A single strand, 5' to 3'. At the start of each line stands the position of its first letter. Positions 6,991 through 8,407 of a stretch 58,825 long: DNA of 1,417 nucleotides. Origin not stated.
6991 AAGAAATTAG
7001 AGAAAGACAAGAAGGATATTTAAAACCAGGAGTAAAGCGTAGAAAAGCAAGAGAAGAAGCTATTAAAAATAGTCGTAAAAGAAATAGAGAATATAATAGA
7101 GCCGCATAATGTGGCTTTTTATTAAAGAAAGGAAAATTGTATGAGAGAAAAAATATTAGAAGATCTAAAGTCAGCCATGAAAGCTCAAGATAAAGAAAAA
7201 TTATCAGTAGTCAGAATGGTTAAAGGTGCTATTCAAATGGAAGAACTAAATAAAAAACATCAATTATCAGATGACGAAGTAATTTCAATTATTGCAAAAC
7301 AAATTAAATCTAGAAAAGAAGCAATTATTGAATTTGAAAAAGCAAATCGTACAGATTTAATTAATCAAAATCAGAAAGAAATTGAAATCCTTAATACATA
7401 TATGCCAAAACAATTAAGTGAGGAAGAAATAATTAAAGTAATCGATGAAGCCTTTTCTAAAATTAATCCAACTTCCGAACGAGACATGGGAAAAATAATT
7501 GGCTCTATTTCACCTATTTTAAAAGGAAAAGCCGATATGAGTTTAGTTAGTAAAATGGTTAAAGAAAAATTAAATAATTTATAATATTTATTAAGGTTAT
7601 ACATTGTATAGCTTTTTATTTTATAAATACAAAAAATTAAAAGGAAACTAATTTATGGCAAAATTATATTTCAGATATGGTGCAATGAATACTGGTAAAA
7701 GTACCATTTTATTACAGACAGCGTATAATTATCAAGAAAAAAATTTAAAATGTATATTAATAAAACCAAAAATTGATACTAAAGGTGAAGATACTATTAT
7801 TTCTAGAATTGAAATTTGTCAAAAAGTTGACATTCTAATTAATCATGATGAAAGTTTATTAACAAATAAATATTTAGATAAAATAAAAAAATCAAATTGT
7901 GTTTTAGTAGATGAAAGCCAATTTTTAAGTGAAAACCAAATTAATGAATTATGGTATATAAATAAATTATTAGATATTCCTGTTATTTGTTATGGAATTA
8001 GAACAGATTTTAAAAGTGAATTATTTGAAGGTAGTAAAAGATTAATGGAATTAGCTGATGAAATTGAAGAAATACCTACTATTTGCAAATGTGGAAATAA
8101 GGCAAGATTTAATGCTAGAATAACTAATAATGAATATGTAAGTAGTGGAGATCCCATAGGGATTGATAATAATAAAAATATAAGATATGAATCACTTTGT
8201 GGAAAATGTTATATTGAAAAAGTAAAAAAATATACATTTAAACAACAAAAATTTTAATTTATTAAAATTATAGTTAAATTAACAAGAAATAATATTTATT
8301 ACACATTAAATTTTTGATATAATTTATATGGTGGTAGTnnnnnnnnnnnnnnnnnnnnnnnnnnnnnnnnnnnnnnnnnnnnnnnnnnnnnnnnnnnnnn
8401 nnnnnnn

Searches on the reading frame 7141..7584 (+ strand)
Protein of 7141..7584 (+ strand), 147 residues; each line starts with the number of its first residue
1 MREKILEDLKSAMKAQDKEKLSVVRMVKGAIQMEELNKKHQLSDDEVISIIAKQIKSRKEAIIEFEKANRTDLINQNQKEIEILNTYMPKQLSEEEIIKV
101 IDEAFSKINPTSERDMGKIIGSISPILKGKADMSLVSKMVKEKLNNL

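Call 98: search_protein_families(library=pfam, proteins=[window:7141-7584:+], max_evalue=0.0001)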
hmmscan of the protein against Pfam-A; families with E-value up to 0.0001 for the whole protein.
window:7141-7584:+ (147 aa): 1 family
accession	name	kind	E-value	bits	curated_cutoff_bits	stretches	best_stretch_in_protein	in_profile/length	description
PF09424.15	YqeY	-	6e-50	169.5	27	1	2-144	1-143/143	Yqey-like protein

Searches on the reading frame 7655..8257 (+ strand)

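Call 98: search_protein_families(library=pfam, proteins=[window:7655-8257:+], max_evalue=0.0001)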
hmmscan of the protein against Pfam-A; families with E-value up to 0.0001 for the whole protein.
window:7655-8257:+ (200 aa): 2 families
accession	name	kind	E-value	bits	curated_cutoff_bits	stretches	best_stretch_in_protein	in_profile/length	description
PF00265.24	TK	-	5.2e-39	134.3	20.6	1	3-186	2-176/176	Thymidine kinase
PF13401.12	AAA_22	-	6.8e-05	23.6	27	1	8-106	11-114/130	AAA domain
